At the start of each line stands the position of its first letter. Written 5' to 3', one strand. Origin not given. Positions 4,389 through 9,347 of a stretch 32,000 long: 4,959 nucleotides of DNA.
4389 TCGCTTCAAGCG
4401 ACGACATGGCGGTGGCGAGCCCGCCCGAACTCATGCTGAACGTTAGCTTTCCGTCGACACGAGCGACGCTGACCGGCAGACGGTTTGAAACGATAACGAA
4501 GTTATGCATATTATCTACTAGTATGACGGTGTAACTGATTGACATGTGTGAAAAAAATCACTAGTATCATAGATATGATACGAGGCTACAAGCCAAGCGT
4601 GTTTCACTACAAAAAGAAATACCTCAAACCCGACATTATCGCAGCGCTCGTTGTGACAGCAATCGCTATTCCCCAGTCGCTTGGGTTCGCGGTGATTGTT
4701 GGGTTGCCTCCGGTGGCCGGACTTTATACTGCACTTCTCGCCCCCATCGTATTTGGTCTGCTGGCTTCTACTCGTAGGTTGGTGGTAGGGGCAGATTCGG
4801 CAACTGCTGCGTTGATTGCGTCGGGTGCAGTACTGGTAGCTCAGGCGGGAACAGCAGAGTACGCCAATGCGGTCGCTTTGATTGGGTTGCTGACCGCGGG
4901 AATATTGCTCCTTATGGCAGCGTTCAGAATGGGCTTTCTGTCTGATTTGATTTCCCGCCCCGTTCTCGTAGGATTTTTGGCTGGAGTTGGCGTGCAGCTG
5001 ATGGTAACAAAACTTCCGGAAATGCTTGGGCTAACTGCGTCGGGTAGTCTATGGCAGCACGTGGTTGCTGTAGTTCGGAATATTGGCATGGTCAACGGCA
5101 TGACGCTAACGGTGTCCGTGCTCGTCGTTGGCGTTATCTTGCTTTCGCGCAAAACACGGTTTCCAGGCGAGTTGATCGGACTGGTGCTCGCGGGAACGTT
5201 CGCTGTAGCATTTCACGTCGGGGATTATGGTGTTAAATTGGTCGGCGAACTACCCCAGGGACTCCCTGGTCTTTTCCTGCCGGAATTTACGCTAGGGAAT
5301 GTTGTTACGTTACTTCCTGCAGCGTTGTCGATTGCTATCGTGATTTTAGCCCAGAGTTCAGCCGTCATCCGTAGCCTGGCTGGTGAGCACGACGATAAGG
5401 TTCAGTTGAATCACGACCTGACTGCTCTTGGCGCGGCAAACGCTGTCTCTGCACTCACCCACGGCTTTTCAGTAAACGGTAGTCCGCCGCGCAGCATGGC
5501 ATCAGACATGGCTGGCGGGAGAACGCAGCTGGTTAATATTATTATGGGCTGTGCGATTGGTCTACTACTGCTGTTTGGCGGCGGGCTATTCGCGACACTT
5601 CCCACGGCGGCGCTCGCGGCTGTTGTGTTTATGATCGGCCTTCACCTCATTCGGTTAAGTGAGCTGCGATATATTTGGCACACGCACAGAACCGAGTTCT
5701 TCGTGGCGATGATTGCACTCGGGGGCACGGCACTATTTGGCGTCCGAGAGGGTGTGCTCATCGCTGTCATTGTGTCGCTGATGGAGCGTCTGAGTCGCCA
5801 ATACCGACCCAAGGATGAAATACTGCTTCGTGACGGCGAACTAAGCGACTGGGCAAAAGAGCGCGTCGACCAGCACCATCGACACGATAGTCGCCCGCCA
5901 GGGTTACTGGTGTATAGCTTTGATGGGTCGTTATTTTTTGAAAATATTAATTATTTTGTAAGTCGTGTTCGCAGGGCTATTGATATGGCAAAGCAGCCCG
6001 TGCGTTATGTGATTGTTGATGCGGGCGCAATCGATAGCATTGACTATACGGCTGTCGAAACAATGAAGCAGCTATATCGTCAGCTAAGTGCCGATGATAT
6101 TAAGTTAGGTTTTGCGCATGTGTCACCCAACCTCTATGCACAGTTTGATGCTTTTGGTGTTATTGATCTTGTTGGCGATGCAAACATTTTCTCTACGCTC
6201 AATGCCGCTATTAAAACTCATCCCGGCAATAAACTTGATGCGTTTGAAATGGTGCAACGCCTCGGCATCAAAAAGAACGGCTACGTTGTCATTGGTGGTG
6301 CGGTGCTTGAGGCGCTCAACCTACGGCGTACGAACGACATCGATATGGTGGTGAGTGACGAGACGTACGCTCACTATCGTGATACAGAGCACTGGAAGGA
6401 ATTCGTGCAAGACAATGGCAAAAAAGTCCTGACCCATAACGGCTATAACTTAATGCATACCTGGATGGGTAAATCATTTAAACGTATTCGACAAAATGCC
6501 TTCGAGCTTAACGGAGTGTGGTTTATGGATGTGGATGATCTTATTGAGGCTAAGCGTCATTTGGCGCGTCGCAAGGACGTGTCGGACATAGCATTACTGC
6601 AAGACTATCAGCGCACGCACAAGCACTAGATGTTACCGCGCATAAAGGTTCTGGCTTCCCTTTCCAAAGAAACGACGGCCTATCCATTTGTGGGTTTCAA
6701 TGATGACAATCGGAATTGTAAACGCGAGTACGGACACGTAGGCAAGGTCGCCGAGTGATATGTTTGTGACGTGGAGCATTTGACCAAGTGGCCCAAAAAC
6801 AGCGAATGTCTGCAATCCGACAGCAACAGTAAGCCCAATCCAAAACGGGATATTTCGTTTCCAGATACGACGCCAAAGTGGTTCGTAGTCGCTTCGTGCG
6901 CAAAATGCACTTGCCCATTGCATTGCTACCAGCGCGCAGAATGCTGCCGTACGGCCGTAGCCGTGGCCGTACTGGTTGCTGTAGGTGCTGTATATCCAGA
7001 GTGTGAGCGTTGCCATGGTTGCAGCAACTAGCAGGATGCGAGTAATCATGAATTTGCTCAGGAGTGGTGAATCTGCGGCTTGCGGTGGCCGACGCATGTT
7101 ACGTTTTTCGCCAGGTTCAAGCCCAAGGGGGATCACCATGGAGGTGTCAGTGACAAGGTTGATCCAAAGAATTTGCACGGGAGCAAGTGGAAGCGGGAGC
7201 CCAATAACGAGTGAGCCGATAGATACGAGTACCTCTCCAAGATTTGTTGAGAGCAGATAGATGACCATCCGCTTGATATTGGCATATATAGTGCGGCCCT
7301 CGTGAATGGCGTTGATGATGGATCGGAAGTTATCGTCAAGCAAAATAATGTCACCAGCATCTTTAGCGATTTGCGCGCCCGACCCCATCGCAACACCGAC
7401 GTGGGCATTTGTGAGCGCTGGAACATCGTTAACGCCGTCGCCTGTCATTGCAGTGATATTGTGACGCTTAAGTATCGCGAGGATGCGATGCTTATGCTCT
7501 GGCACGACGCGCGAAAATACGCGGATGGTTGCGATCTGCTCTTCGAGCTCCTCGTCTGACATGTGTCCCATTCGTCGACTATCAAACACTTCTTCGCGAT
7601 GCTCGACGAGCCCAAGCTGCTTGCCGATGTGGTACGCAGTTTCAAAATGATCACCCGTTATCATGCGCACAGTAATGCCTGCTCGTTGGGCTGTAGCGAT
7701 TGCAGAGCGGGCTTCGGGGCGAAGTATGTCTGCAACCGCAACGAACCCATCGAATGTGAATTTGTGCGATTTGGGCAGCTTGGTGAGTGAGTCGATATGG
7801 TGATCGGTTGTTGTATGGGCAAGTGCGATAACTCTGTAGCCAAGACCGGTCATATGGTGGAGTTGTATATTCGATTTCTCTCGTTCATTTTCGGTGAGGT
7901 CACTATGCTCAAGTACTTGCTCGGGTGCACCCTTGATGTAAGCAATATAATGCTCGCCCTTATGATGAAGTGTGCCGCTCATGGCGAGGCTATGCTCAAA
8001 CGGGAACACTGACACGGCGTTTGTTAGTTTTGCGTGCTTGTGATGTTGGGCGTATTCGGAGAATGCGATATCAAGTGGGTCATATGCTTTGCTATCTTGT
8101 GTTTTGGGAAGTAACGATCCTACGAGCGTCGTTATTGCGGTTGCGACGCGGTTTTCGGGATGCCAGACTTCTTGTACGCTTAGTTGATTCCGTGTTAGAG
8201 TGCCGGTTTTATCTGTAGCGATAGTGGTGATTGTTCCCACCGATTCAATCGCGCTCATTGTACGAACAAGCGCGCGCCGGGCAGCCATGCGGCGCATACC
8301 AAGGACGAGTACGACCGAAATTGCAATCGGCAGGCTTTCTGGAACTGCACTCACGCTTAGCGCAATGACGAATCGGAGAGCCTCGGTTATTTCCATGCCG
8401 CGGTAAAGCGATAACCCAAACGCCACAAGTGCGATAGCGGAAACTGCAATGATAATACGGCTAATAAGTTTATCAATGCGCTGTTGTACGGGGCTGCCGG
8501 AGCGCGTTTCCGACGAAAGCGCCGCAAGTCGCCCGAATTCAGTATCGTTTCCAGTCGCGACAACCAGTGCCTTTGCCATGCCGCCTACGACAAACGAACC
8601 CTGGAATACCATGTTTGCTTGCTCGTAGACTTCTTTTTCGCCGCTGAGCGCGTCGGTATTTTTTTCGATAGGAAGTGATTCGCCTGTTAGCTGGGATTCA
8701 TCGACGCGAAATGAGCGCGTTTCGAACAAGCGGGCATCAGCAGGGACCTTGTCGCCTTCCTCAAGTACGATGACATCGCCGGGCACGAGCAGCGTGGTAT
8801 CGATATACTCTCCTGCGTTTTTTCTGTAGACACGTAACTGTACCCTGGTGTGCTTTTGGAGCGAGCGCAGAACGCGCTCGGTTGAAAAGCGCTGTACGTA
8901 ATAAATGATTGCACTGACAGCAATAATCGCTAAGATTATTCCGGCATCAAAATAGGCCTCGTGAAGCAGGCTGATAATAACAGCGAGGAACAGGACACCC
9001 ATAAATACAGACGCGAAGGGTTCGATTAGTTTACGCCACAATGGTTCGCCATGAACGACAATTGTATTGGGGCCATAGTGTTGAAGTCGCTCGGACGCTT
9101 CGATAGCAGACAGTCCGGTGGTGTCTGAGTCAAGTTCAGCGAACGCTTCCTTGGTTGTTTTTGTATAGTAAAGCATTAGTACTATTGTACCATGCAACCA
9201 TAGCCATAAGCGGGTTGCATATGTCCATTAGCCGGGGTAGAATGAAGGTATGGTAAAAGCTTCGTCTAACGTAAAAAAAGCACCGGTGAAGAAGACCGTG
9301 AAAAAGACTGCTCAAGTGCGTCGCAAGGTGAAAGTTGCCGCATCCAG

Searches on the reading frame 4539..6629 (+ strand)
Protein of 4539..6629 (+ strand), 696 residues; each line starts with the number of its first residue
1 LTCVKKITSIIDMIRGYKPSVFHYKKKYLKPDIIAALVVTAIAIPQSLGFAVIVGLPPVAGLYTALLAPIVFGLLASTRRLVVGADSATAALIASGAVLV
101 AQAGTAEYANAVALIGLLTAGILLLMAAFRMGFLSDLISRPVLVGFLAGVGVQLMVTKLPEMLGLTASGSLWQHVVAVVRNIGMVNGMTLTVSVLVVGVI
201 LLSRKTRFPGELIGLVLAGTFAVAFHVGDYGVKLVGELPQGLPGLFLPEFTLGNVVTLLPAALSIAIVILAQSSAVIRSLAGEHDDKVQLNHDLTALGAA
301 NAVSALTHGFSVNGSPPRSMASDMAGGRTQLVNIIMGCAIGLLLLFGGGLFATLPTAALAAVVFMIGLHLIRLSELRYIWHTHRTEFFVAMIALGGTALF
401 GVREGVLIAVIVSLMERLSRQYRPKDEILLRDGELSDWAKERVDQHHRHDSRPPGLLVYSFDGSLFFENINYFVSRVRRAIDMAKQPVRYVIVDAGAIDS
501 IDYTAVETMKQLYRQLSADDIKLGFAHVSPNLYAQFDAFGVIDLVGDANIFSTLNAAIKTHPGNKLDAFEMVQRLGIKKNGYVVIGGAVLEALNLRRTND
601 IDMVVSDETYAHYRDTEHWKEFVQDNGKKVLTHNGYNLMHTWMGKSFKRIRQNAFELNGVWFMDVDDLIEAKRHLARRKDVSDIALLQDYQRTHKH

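Call 84: search_protein_families(library=pfam, proteins=[window:4539-6629:+], max_evalue=0.00001)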
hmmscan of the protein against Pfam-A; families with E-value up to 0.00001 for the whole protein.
window:4539-6629:+ (696 aa): 2 families
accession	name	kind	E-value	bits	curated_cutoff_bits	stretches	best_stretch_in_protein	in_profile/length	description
PF00916.26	Sulfate_transp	-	3.9e-74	250.1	23.2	1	29-393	1-380/380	Sulfate permease family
PF01740.26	STAS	-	1.3e-15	57.5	22.6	1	453-557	7-106/106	STAS domain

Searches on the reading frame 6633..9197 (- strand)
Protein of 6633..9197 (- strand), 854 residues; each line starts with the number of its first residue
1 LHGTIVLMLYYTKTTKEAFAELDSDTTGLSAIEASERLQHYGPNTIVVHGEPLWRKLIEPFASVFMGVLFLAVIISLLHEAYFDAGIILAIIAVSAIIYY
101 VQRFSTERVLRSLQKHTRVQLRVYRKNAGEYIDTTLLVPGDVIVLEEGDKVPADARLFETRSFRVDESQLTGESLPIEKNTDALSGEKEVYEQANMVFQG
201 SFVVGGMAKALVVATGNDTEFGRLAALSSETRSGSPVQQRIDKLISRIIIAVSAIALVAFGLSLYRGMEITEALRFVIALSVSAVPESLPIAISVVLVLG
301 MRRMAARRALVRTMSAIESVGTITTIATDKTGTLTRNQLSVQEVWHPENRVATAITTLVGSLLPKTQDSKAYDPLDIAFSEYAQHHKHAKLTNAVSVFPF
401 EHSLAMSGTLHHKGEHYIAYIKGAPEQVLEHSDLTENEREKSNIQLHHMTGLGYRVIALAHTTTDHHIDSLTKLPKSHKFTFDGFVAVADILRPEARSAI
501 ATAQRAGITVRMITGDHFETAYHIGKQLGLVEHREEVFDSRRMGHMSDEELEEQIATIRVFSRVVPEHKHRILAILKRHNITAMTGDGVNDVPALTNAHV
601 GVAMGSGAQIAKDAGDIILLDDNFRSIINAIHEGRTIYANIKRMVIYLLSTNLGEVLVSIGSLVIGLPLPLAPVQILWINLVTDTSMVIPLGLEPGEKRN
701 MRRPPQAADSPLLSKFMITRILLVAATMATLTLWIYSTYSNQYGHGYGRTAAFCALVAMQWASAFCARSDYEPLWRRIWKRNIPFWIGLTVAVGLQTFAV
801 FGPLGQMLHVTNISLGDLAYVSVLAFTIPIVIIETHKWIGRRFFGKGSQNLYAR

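Call 84: search_protein_families(library=pfam, proteins=[window:6633-9197:-], max_evalue=0.00001)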
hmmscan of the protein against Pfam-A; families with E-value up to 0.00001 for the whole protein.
window:6633-9197:- (854 aa): 4 families
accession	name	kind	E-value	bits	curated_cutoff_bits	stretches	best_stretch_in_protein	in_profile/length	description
PF00122.25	E1-E2_ATPase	-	1.8e-49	168.2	28.1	1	120-306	6-180/181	E1-E2 ATPase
PF00689.26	Cation_ATPase_C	-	4.3e-42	144.3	27.3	1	668-839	1-175/175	Cation transporting ATPase, C-terminus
PF00702.32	Hydrolase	-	8.7e-18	65.8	26.4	1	323-598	1-190/191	haloacid dehalogenase-like hydrolase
PF00690.31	Cation_ATPase_N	-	2.9e-14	52.9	20.4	1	10-76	1-69/69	Cation transporter/ATPase, N-terminus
